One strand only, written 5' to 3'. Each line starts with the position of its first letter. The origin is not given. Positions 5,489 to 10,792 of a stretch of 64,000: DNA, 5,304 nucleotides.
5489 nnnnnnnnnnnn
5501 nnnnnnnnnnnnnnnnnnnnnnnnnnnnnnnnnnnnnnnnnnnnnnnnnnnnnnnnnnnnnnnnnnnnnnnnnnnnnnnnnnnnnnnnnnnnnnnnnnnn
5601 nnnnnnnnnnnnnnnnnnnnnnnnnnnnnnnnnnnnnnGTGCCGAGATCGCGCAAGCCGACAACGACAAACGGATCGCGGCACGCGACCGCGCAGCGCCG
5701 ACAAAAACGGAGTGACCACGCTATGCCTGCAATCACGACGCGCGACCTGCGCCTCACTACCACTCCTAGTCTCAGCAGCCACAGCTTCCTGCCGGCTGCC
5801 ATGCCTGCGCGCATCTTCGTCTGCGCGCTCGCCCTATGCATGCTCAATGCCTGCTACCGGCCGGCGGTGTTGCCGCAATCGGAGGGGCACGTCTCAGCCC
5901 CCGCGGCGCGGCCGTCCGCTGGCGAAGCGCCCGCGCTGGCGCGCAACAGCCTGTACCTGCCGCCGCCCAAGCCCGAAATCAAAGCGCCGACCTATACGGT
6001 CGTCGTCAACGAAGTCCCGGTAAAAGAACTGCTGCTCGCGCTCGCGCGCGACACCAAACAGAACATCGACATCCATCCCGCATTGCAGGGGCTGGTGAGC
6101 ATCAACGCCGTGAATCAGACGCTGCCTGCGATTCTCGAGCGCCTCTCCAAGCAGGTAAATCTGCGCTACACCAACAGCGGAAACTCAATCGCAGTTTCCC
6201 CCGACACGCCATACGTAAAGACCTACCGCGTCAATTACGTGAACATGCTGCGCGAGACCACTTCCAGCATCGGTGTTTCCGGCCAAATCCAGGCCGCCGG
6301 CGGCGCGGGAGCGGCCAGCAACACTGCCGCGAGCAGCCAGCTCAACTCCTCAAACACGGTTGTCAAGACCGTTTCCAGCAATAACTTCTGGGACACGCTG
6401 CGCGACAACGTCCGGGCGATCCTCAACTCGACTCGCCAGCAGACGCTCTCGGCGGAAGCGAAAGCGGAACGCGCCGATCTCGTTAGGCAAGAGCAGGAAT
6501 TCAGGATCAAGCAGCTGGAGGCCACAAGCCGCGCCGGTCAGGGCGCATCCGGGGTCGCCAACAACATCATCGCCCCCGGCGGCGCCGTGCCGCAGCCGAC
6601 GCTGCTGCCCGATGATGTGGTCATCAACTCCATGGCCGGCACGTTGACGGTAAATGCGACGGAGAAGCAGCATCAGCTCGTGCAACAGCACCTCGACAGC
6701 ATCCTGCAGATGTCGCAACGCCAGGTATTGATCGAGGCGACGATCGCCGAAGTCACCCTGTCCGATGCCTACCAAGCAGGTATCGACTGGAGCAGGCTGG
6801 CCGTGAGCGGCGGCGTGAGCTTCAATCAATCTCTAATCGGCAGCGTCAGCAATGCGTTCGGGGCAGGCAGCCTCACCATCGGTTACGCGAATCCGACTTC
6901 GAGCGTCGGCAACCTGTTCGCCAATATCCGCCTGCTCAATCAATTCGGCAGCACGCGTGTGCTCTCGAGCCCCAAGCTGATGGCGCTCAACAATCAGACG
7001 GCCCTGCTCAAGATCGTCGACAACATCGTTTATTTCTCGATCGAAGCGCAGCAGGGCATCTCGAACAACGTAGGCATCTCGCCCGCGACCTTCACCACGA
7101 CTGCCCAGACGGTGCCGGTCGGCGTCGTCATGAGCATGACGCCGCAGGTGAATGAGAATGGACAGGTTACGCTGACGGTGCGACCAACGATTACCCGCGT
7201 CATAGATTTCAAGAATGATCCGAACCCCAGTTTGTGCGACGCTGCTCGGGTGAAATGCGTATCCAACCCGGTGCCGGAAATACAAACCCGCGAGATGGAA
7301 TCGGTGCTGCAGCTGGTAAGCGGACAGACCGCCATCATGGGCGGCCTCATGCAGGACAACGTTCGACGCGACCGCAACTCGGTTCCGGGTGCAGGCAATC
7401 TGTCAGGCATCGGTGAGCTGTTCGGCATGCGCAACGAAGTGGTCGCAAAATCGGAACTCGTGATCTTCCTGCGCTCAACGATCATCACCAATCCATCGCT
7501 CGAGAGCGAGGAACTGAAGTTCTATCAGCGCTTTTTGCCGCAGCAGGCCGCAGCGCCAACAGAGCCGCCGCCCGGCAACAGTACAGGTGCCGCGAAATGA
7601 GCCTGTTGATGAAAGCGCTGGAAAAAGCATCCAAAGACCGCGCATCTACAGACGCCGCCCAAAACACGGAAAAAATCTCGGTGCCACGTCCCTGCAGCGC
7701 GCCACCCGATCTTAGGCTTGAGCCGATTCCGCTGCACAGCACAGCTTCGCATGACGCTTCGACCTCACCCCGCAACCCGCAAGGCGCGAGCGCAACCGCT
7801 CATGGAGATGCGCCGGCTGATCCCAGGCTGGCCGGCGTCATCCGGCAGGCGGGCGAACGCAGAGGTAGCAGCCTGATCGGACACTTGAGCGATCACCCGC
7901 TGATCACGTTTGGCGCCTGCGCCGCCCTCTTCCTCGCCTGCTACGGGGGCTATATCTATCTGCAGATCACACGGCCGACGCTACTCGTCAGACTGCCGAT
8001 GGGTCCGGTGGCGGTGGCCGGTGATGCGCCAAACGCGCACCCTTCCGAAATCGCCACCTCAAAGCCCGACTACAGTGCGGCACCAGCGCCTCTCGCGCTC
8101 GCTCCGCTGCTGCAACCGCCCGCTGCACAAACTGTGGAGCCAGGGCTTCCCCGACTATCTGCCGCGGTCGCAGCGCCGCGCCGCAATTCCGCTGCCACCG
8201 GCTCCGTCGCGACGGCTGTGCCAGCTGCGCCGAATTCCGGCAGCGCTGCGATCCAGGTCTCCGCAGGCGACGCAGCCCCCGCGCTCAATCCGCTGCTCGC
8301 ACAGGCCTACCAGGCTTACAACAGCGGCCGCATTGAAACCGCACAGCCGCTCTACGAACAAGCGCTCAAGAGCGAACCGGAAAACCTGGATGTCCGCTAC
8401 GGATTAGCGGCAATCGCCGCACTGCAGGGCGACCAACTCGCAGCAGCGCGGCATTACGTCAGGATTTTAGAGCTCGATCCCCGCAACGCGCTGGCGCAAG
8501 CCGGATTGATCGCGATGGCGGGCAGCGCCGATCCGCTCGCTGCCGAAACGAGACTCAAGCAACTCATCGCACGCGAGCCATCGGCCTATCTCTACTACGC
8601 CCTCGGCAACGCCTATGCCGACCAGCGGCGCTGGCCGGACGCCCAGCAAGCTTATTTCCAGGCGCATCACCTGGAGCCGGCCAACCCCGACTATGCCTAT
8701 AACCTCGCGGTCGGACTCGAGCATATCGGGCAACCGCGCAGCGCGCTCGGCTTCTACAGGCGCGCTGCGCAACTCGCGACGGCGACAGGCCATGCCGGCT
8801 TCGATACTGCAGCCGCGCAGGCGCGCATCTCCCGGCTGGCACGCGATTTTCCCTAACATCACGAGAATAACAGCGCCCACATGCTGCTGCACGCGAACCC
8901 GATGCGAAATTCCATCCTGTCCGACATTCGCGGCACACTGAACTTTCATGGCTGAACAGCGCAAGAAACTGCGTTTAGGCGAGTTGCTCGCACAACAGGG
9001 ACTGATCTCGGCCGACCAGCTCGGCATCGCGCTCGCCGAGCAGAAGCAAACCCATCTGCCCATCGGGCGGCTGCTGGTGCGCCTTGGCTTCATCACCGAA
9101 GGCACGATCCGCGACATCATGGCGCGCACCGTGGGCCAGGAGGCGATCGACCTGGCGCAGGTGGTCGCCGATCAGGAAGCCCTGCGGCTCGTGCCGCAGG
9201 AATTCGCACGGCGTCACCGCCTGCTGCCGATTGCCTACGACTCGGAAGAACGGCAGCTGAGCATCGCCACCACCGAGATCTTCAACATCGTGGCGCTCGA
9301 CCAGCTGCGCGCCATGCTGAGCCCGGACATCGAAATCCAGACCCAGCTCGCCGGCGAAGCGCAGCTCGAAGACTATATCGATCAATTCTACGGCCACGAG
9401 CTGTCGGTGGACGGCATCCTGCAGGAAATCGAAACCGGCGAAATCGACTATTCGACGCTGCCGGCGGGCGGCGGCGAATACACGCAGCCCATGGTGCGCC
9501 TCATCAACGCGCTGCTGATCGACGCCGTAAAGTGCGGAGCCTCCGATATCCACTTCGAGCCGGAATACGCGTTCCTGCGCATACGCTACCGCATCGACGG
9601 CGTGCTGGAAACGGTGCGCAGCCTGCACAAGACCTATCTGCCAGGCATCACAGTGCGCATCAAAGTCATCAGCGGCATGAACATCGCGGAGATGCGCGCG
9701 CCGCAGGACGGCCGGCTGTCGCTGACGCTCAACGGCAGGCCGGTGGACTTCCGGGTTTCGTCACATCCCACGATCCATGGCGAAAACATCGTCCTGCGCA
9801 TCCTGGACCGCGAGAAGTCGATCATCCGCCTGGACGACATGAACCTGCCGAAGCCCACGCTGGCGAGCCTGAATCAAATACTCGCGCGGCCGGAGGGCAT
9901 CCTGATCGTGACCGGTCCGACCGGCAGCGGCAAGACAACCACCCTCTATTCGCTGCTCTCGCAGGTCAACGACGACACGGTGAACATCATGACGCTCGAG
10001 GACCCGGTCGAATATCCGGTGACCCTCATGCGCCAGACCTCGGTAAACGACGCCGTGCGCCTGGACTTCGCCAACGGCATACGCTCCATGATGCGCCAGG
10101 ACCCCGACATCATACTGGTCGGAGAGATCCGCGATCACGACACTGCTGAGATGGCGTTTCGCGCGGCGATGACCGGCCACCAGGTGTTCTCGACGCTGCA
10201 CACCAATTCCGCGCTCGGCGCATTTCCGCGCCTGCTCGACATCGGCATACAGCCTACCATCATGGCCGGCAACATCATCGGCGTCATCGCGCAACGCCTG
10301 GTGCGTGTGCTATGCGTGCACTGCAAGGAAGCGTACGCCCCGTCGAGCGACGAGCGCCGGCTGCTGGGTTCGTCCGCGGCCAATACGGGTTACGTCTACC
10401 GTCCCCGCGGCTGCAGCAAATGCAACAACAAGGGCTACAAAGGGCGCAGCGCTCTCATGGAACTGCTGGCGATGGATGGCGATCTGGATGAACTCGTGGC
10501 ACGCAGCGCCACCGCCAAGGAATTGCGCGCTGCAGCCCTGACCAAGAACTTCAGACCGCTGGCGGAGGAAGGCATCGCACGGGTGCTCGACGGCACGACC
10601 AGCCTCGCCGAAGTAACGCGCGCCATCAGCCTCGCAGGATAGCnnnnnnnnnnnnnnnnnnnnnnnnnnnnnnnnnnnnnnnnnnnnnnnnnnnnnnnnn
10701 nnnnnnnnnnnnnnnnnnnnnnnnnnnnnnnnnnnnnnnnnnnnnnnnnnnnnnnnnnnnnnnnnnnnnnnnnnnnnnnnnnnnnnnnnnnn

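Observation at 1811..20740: MSHA-like type IV filament machine nested inside a PrsK/PrsR-like sigma-54 two-component pair and a split ABC-2 transporter, inserted at the mlaF | kdsD junction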

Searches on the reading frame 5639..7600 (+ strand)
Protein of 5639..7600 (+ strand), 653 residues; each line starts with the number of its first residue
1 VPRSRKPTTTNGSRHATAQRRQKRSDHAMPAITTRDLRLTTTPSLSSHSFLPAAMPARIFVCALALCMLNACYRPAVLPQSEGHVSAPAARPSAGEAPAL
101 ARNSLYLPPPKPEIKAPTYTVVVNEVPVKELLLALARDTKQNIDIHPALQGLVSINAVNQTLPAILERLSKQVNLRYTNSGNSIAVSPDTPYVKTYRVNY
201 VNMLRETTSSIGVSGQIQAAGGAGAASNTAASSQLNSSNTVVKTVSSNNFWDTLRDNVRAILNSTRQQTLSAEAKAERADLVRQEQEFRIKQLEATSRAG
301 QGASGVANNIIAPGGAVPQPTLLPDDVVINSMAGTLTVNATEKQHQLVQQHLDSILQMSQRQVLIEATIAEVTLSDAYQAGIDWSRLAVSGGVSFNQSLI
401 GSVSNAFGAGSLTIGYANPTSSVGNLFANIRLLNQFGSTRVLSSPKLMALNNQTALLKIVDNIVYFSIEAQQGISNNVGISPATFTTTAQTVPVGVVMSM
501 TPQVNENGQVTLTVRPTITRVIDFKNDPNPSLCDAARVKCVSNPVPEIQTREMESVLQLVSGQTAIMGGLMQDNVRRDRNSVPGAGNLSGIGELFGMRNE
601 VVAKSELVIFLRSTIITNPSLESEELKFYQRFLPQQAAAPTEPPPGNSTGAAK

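Call 3: search_protein_families(library=ncbifam, proteins=[window:5639-7600:+], max_evalue=0.001)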
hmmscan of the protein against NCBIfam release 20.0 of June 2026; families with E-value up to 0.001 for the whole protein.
window:5639-7600:+ (653 aa): 9 families
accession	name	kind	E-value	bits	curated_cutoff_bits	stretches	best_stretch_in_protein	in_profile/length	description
TIGR02519.1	pilus_MshL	equivalog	2.9e-69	233.3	250.2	1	327-616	1-290/290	pilus (MSHA type) biogenesis protein MshL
TIGR02517.1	type_II_gspD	equivalog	4.2e-38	131.2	351.35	1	249-619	301-593/600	type II secretion system secretin GspD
TIGR02515.1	IV_pilus_PilQ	subfamily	1.5e-23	83.5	284.35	1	326-616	136-427/428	type IV pilus secretin PilQ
TIGR02516.1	type_III_yscC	equivalog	1.1e-22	80.3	238.45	1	338-617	212-462/463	type III secretion system outer membrane ring subunit SctC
NF011873.0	PRK15346.1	equivalog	1.3e-15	57.1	524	1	352-611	262-488/499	EscC/YscC/HrcC family type III secretion system outer membrane ring protein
TIGR02520.1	pilus_B_mal_scr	equivalog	6.1e-15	54.7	287.65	1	330-608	242-506/513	PilN family type IVB pilus formation outer membrane protein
NF010083.0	PRK13568.1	equivalog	1.1e-14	54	554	1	279-617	110-418/419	DNA uptake porin HofQ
NF042912.1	Amuc_1098_fam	equivalog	2.4e-13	49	750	2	471-616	642-796/805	Amuc_1098 family type IV pilus outer membrane protein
NF007851.2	PRK10560.1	exception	5.1e-11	42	598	1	357-616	175-409/412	DNA uptake porin HofQ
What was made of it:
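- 5723..7600 (+): Secretin, MshL-like, probably a lipoprotein (lipobox LNAC). GspD scores 131 and PilQ 83.5 (call 3).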

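Call 5: search_protein_families(library=pfam, proteins=[window:5639-7600:+], max_evalue=0.01)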
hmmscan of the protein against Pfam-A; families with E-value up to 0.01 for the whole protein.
window:5639-7600:+ (653 aa): 4 families
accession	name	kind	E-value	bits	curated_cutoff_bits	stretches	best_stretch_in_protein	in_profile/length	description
PF00263.26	Secretin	-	5.5e-33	114.4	27.5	1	433-616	2-168/169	Bacterial type II and III secretion system protein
PF07655.18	Secretin_N_2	-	1e-06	29.6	23.4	1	194-267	2-82/91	Secretin N-terminal domain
PF07660.19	STN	-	0.00011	22.4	28.4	1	145-188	5-51/52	Secretin and TonB N terminus short domain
PF16816.10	DotD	-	0.0029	18.2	27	1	127-174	53-103/121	DotD protein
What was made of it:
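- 5723..7600 (+): Pfam Secretin, Secretin_N_2 (call 5).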

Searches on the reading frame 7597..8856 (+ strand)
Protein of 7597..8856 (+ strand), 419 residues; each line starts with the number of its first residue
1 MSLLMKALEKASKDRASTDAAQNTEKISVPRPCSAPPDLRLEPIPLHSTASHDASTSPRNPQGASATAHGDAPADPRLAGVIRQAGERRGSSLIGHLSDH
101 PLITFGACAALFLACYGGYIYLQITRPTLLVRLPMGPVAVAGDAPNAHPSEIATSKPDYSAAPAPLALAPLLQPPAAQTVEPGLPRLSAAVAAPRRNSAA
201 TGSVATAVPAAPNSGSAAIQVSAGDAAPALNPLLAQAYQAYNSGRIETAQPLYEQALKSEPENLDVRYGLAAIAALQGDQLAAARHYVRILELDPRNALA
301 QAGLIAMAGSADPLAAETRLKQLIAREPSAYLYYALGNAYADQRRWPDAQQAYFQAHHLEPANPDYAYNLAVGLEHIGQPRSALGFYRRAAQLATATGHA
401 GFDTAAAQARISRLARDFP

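Call 3: search_protein_families(library=ncbifam, proteins=[window:7597-8856:+], max_evalue=0.001)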
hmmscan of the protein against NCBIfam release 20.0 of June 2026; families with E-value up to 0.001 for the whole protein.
window:7597-8856:+ (419 aa): 13 families
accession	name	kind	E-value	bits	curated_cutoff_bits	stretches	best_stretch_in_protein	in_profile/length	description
TIGR02552.1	LcrH_SycD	equivalog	3e-11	43.2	104.8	2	220-299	8-87/136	SycD/LcrH family type III secretion system chaperone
TIGR02917.1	PEP_TPR_lipo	equivalog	5.2e-10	37.9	312.2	1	315-404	754-842/899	XrtA/PEP-CTERM system TPR-repeat protein PrsT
NF040959.1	MamA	equivalog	5.5e-10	39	200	1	236-393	43-202/204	magnetosome protein MamA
NF008520.0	PRK11447.1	equivalog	6.6e-09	34.1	858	1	233-393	354-524/1157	cellulose synthase complex outer membrane protein BcsC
NF033920.0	C39_PA2778_fam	equivalog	9.7e-09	35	150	1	306-394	165-254/255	PA2778 family cysteine peptidase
NF007468.0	PRK10049.1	equivalog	2.6e-07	29.2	1043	1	285-415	122-253/817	poly-beta-1,6 N-acetyl-D-glucosamine export porin PgaA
TIGR03939.1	PGA_TPR_OMP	equivalog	1.4e-06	26.8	366.65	1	283-407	105-231/800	poly-beta-1,6 N-acetyl-D-glucosamine export porin PgaA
NF047371.1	FlcA_CTERM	equivalog_domain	2.6e-06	26.2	300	1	329-395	472-538/646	periplasmic flagellar collar protein FlcA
TIGR02521.1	type_IV_pilW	equivalog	8.4e-06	25.5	154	0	237-298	38-99/234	type IV pilus biogenesis/stability protein PilW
NF033758.1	gliding_GltE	equivalog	8.8e-06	24.9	225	0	315-393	274-354/411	adventurous gliding motility TPR repeat lipoprotein GltE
TIGR00540.1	TPR_hemY_coli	hypoth_equivalog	8.4e-05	21.5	142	1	317-390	316-385/385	heme biosynthesis-associated TPR protein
NF047507.1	TPR_BatC_Lepto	exception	0.00038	20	175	0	237-301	65-133/214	TPR repeat-containing protein BatC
NF002725.1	PRK02603.1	equivalog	0.00039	20.5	143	0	325-395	30-103/173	photosystem I assembly protein Ycf3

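Call 5: search_protein_families(library=pfam, proteins=[window:7597-8856:+], max_evalue=0.01)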
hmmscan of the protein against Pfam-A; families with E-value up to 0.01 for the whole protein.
window:7597-8856:+ (419 aa): 12 families
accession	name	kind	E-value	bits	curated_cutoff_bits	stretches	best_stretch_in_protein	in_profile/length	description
PF07719.23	TPR_2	-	8.5e-12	44.7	27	0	330-363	1-34/34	Tetratricopeptide repeat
PF00515.34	TPR_1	-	5.3e-10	39.1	27.8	1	330-362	1-33/34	Tetratricopeptide repeat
PF13432.12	TPR_16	-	5.4e-10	40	32.7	3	234-297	1-64/65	Tetratricopeptide repeat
PF13428.12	TPR_14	-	6.3e-09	36.1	23.5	1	233-272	4-43/44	Tetratricopeptide repeat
PF13431.12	TPR_17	-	3.9e-08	33.4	24.4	0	252-282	1-31/34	Tetratricopeptide repeat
PF13176.12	TPR_7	-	1.2e-07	31.7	27.9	0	333-362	2-33/36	Tetratricopeptide repeat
PF14559.12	TPR_19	-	9e-07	29.6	25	1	243-302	4-63/68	Tetratricopeptide repeat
PF13414.12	TPR_11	-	1e-05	25.6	26.8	0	241-278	5-42/42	TPR repeat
PF23914.1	TPR_CcmH_CycH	-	5.5e-05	23.5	42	0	242-296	99-153/158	Cytochrome c-type biogenesis protein H TPR domain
PF24575.1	TPR_Slam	-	0.0014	19.5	35.2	1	231-299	16-82/104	Surface lipoprotein assembly modifier, N-terminal TPR repeats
PF13424.12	TPR_12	-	0.0014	19.2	30.1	0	229-294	5-75/77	Tetratricopeptide repeat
PF14561.12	TPR_20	-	0.0015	19.3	25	1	254-319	12-82/90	Tetratricopeptide repeat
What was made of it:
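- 7597..8856 (+): TPR protein (MshN position). Several TPR Pfam families match residues 230-400 (call 5).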

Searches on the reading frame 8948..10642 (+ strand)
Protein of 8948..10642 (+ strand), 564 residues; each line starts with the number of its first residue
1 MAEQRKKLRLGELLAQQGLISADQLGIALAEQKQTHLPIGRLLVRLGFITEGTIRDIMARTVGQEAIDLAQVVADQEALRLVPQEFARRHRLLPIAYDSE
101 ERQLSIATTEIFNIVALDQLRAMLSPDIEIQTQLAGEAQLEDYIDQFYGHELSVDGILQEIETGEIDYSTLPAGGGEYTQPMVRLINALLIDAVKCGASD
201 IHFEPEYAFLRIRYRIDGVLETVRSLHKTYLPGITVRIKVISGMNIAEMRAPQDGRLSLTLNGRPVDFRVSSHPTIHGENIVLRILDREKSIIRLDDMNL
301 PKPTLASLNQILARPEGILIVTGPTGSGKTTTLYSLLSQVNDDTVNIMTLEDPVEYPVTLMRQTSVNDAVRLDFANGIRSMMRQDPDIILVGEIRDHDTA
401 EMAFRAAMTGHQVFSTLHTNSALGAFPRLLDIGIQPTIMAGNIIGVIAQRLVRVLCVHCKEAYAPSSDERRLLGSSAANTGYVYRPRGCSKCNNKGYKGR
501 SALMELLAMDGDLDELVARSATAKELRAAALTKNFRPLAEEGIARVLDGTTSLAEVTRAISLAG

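Call 3: search_protein_families(library=ncbifam, proteins=[window:8948-10642:+], max_evalue=0.001)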
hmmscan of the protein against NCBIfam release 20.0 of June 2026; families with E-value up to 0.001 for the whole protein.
window:8948-10642:+ (564 aa): 22 families
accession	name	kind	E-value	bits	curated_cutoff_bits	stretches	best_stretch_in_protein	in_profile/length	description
TIGR02533.1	type_II_gspE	equivalog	1.1e-155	519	630.25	1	81-558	3-484/486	type II secretion system ATPase GspE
TIGR02538.1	type_IV_pilB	equivalog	2.3e-147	492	675.65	1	10-559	2-561/564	type IV-A pilus assembly ATPase PilB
NF053534.1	T4PilAsmATPsTfpB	equivalog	1.9e-128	429.4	850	1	59-560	73-582/584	type IV pilus assembly ATPase TfpB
NF007755.0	PRK10436.1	equivalog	1.2e-121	406.7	617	1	87-560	14-459/465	type II secretion system protein GspE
NF041000.1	ATPase_ComGA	equivalog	2.6e-72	243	300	1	188-453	2-266/267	competence type IV pilus ATPase ComGA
TIGR01420.1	pilT_fam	subfamily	8.6e-51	173.2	319.1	1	186-453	2-269/343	PilT/PilU family type 4a pilus ATPase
TIGR02525.1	plasmid_TraJ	equivalog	3.6e-24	85.4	368.3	1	281-432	120-272/372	plasmid transfer ATPase TraJ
TIGR02524.1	dot_icm_DotB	equivalog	1.1e-22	80.8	463.3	1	221-471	49-292/358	Dot/Icm type IV secretion system ATPase DotB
NF058587.1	archaellum_moto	equivalog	1.7e-19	70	550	1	274-422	232-386/527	archaellum flagellar ATPase motor FlaI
NF053729.1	c-di-GMP_motif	domain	3.1e-17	62.1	38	1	9-60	1-52/53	cyclic di-GMP-binding domain-containing protein, MshE-related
TIGR03819.1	heli_sec_ATPase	hypoth_equivalog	6e-15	55.3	373.15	1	235-438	100-306/340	TadA family conjugal transfer-associated ATPase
TIGR02782.1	TrbB_P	equivalog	7.1e-14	51.8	304.55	1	307-431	128-254/303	P-type conjugative transfer ATPase TrbB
TIGR02788.1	VirB11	equivalog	2.9e-13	49.5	249.95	1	319-433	147-266/308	P-type DNA transfer ATPase VirB11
NF012033.0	PRK15489.1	equivalog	1.9e-12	46.2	537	1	5-140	488-619/703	glycosyl transferase family protein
NF010407.0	PRK13833.1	subfamily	2.8e-12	46.7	499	1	319-431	147-261/323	conjugal transfer protein TrbB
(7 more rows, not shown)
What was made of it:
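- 8948..10642 (+): MshE-type extension ATPase with an N-terminal c-di-GMP-binding MshEN motif. NF053729 c-di-GMP motif 62.1 bits (cut-off 38) (call 3).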

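Call 5: search_protein_families(library=pfam, proteins=[window:8948-10642:+], max_evalue=0.01)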
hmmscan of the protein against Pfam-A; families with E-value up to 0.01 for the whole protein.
window:8948-10642:+ (564 aa): 12 families
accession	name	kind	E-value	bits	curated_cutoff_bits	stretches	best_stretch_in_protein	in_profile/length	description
PF00437.27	T2SSE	-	6.5e-122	407.2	24.9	1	179-558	5-370/370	Type II/IV secretion system protein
PF05157.20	MshEN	-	1.8e-15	57.1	23.1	1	64-153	3-89/90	MshEN domain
PF13401.12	AAA_22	-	7.1e-06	26.8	27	1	315-354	4-45/130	AAA domain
PF20720.3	nSTAND3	-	0.00045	20.4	27.2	1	316-355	17-56/155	Novel STAND NTPase 3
PF13191.12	AAA_16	-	0.00088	20.2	32.6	1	310-344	14-52/167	AAA ATPase domain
PF13173.12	AAA_14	-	0.00097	19.6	27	1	317-412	3-89/129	AAA domain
PF25199.1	nSTAND_NTPase5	-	0.0036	17.6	34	1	315-356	40-82/145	Novel STAND NTPase 5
PF13604.12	AAA_30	-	0.0052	17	27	1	308-344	10-46/191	AAA domain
PF12775.13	AAA_7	-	0.0064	16.5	25.8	0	312-349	29-66/181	P-loop containing dynein motor region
PF07728.20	AAA_5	-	0.007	16.8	22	0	319-356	2-39/139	AAA domain (dynein-related subfamily)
PF02492.25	cobW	-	0.0074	16.3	20.7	0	319-347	3-32/180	CobW/HypB/UreG, nucleotide-binding domain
PF13086.12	AAA_11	-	0.0083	16.4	27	0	308-341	10-42/257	AAA domain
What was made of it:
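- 8948..10642 (+): T2SSE 407 bits and MshEN 57 bits (call 5).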
